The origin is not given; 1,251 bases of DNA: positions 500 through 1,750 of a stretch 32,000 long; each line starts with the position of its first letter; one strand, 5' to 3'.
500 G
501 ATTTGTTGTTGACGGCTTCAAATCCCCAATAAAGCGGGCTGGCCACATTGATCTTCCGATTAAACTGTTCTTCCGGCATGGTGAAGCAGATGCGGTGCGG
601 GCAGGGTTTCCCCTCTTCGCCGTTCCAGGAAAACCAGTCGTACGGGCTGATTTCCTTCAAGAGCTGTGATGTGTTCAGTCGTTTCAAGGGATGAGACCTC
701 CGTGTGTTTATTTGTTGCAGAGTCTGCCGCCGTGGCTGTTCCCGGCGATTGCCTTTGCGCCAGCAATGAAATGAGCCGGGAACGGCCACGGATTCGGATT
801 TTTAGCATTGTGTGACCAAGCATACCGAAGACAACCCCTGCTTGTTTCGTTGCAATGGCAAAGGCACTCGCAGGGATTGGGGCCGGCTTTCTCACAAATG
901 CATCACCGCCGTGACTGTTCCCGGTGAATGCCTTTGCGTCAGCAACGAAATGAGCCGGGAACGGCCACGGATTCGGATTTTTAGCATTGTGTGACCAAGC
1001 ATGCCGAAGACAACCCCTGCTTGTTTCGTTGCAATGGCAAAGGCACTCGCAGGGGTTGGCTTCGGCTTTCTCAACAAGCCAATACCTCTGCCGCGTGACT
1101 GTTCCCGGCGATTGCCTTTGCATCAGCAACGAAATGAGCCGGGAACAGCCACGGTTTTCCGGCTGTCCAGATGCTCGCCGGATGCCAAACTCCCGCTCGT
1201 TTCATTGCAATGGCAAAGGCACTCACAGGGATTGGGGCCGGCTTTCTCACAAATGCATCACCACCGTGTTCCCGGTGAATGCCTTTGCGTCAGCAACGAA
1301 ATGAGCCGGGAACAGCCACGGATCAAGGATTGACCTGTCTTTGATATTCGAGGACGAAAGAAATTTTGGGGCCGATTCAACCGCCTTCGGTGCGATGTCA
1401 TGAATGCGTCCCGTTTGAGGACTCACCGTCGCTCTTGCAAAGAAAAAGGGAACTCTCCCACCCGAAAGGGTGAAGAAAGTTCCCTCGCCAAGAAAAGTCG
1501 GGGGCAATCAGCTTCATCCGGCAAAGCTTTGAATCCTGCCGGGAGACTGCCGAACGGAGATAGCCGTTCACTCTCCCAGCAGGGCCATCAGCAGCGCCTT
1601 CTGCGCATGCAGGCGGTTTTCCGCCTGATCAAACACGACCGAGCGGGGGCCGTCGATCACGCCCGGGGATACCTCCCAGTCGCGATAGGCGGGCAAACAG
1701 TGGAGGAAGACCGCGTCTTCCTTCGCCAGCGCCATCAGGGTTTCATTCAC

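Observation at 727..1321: BIME/REP-like array: one ~25-nt core presented in hairpin loops with alternating orientation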

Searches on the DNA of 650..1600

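Call 34: search_rna_families(source=window, start=650, end=1600, threshold=evalue, max_evalue=10)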
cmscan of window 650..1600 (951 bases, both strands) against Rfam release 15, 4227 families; matches with E-value up to 10: 10.
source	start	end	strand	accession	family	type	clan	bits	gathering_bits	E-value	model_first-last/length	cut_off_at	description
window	1025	1133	-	RF01061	mir-548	Gene; miRNA;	-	22.2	90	0.18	1-84/84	no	mir-548 microRNA precursor family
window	1201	1300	-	RF01061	mir-548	Gene; miRNA;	-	21.7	90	0.24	1-84/84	no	mir-548 microRNA precursor family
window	1025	1133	+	RF01061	mir-548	Gene; miRNA;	-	21.6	90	0.26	1-84/84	no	mir-548 microRNA precursor family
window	1001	1068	+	RF03972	mir-3150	Gene; miRNA;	-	19.8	100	1.1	1-80/80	no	mir-3150 microRNA precursor family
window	1000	1069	-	RF03972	mir-3150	Gene; miRNA;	-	17.3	100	4.3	1-80/80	no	mir-3150 microRNA precursor family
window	722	799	+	RF03200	mir-BART13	Gene; miRNA;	-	16.5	70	5.8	1-83/83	no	mir-BART13 microRNA precursor family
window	1118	1173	+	RF00617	cHP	Cis-reg;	CL00129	14.6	40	5.8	1-45/45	no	Flavivirus capsid hairpin cHP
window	1467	1524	-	RF03203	mir-3070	Gene; miRNA;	-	14.4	75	7.9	1-89/89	no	mir-3070 microRNA precursor family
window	861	925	-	RF02470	Ms_IGR-8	Gene; sRNA;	-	12.4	44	9.4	1-63/63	no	Mycobacterium sRNA Ms_IGR-8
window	709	852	+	RF01390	isrG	Gene; sRNA;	-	9.4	100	5.7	1-279/279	no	isrG Hfq binding RNA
